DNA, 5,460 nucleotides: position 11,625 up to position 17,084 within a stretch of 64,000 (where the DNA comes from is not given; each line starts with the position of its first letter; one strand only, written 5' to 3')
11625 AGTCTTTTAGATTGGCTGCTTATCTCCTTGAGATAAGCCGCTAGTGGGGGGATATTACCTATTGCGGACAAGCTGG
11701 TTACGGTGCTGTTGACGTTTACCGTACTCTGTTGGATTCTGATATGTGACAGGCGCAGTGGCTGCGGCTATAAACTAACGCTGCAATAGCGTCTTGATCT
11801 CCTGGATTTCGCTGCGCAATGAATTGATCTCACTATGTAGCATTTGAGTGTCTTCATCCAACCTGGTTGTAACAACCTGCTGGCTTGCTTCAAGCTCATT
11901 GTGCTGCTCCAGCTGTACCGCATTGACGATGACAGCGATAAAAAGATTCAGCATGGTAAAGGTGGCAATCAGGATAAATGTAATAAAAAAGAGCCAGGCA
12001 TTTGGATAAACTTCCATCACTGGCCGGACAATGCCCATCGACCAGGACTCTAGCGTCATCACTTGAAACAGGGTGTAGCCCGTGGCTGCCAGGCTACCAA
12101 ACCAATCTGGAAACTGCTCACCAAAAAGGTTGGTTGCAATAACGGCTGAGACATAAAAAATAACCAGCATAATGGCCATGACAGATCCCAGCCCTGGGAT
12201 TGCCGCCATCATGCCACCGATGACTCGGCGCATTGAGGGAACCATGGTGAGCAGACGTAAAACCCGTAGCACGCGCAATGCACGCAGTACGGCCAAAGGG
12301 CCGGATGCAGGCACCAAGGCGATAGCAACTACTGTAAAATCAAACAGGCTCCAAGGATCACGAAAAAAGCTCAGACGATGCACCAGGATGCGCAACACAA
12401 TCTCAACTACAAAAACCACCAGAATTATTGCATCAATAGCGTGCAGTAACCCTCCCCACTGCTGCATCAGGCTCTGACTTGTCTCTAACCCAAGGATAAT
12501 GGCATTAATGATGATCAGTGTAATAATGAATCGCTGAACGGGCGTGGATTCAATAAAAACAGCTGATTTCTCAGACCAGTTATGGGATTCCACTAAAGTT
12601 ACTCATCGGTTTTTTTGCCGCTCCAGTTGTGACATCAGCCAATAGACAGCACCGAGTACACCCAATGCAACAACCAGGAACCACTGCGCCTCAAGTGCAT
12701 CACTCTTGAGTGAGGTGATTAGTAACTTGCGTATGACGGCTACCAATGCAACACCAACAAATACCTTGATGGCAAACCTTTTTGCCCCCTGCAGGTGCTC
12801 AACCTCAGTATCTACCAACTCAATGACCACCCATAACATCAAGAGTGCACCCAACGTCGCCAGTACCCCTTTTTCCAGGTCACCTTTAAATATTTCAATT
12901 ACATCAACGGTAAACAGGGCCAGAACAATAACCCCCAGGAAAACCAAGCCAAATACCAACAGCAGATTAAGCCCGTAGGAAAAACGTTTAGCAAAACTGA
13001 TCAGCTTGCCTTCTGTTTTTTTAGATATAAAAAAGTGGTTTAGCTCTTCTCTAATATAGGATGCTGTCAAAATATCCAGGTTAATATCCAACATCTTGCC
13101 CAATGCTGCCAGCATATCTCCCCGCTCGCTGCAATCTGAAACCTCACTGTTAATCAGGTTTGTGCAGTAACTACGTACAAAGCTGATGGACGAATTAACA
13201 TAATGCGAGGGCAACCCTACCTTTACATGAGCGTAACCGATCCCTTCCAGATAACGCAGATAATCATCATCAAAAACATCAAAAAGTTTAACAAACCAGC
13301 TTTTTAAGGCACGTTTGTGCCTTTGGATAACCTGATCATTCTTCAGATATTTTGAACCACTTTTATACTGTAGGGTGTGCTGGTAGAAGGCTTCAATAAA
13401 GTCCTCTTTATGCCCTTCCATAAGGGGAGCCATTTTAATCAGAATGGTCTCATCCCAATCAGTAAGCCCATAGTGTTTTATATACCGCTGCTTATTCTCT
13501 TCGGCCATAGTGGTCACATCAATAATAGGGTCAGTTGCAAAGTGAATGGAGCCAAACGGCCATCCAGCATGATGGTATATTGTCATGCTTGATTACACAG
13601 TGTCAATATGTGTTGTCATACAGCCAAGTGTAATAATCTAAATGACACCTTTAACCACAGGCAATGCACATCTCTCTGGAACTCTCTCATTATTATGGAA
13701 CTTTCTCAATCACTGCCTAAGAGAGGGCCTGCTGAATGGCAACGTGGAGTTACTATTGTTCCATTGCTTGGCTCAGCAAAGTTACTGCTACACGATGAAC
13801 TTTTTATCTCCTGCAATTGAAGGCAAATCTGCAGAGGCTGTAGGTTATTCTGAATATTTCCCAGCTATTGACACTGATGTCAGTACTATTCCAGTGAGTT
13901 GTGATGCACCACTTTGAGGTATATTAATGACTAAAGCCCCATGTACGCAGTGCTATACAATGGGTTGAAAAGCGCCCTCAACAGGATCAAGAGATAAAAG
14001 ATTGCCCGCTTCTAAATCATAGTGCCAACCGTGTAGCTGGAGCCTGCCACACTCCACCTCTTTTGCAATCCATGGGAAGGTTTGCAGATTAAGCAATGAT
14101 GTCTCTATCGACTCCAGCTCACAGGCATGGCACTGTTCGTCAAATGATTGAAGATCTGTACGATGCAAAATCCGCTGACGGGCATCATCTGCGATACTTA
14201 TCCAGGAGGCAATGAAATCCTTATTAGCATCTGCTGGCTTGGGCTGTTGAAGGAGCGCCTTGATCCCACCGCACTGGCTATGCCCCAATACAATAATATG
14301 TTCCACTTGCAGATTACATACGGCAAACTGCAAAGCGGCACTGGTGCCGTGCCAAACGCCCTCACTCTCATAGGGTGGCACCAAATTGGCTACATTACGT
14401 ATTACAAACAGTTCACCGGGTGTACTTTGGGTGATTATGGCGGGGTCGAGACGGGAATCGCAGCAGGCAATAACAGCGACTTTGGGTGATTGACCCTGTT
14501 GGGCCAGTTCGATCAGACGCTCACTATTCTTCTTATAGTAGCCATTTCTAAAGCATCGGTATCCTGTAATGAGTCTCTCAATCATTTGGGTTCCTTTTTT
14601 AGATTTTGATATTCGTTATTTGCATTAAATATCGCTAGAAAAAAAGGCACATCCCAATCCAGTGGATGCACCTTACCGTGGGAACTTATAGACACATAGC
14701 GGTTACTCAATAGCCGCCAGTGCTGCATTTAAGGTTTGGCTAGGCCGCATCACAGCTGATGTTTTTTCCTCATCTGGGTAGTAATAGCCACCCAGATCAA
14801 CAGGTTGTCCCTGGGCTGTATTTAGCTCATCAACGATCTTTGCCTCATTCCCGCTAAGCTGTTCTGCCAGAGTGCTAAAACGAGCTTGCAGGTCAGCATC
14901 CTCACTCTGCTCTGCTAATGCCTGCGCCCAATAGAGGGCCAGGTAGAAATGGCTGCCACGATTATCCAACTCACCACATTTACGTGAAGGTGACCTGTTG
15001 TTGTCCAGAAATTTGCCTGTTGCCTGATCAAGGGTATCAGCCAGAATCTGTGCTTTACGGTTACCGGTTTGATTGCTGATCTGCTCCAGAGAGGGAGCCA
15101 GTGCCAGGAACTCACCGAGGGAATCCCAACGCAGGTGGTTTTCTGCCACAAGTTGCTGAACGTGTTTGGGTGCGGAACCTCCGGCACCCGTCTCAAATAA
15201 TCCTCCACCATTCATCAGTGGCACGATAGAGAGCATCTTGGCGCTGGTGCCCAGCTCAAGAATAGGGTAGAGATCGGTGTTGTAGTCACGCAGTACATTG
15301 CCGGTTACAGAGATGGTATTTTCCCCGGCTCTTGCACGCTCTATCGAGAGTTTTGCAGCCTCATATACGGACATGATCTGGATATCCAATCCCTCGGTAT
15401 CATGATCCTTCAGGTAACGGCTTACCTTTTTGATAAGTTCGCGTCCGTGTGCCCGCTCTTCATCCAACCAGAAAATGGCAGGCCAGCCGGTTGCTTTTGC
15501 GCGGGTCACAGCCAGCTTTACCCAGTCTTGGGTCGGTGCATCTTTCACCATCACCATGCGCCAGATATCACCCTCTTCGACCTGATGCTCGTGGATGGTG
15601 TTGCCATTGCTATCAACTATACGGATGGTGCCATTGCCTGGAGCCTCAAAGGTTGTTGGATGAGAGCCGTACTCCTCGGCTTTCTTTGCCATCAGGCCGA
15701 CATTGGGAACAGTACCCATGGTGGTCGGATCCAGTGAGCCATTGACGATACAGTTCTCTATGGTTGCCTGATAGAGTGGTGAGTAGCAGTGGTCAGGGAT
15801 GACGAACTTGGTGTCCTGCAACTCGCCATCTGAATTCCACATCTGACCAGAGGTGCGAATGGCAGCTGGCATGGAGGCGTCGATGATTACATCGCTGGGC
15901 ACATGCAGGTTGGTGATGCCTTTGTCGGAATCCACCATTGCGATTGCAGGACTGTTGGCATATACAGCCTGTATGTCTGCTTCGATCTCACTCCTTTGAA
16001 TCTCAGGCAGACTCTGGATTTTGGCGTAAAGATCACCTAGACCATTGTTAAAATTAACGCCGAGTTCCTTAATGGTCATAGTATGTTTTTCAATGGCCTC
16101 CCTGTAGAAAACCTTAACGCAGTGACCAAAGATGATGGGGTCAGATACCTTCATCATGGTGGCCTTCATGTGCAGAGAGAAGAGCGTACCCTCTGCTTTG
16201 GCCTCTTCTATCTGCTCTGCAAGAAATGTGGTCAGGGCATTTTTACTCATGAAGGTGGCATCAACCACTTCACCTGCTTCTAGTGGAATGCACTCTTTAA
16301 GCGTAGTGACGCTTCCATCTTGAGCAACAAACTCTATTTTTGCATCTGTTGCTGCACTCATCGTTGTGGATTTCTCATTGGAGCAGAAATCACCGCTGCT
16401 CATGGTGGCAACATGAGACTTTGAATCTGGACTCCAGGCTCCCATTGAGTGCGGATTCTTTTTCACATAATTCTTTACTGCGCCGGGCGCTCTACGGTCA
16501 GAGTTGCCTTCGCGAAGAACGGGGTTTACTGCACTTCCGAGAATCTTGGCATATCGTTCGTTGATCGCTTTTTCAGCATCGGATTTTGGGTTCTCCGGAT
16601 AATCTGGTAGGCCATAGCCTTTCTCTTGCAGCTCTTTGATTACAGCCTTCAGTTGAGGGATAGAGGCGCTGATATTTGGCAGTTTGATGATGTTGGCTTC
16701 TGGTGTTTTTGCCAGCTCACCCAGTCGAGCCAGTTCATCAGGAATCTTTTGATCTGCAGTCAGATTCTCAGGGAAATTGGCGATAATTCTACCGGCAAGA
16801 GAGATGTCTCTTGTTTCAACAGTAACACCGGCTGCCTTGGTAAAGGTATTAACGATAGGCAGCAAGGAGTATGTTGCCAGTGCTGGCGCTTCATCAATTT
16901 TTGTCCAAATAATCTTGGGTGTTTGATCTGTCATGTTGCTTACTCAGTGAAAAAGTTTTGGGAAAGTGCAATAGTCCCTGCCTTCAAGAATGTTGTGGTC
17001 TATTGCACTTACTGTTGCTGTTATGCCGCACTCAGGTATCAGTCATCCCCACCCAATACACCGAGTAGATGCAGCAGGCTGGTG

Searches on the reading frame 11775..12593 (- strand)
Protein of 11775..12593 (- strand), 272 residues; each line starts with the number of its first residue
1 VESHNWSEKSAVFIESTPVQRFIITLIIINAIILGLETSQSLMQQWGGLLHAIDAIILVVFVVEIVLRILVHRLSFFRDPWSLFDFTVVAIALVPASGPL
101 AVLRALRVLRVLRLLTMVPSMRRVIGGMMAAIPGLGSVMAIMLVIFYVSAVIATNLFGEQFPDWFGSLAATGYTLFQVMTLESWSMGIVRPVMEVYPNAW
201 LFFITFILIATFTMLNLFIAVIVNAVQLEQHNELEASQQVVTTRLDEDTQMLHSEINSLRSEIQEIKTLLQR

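Call 55: search_protein_families(library=pfam, proteins=[window:11775-12593:-], max_evalue=0.00001)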
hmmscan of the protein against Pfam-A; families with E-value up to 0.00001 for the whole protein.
window:11775-12593:- (272 aa): 2 families
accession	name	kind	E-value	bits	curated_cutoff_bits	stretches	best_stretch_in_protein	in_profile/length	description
PF00520.37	Ion_trans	-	3.4e-38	131.6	25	1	19-231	4-238/241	Ion transport protein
PF08016.18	PKD_channel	-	8.4e-08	32.4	22.4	0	100-224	100-220/225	Polycystin cation channel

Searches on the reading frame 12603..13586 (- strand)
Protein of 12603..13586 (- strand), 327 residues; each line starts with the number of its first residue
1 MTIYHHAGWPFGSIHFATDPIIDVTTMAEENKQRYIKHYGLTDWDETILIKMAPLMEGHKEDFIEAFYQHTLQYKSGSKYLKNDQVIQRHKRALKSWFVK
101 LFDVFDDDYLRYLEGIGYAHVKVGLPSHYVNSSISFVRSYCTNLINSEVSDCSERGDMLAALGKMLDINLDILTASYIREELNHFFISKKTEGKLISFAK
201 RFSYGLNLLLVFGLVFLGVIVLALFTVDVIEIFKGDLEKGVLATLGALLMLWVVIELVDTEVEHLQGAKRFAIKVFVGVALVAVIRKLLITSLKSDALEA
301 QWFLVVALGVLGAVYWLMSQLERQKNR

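Call 56: search_protein_families(library=pfam, proteins=[window:12603-13586:-], max_evalue=0.00001)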
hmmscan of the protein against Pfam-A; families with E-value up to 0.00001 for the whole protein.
window:12603-13586:- (327 aa): 2 families
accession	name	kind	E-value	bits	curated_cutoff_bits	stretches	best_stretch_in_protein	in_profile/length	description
PF11563.14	Protoglobin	-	2.3e-24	86.6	25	1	35-181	8-156/158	Protoglobin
PF06146.17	PsiE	-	2e-19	70.4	23.9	1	208-321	4-120/122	Phosphate-starvation-inducible E family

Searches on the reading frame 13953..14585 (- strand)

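Call 56: search_protein_families(library=pfam, proteins=[window:13953-14585:-], max_evalue=0.00001)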
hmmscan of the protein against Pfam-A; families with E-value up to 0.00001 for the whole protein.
window:13953-14585:- (210 aa): 1 family
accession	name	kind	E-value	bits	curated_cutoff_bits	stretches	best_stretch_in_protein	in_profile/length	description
PF00484.24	Pro_CA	-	4.8e-47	160.6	25.7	1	37-195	2-155/156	Carbonic anhydrase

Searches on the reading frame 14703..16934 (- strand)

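Call 56: search_protein_families(library=pfam, proteins=[window:14703-16934:-], max_evalue=0.00001)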
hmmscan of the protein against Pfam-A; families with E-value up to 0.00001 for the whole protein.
window:14703-16934:- (743 aa): 1 family
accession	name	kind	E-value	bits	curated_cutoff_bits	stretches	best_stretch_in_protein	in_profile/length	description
PF03971.19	IDH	-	0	1298.7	25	1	7-739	1-733/734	Monomeric isocitrate dehydrogenase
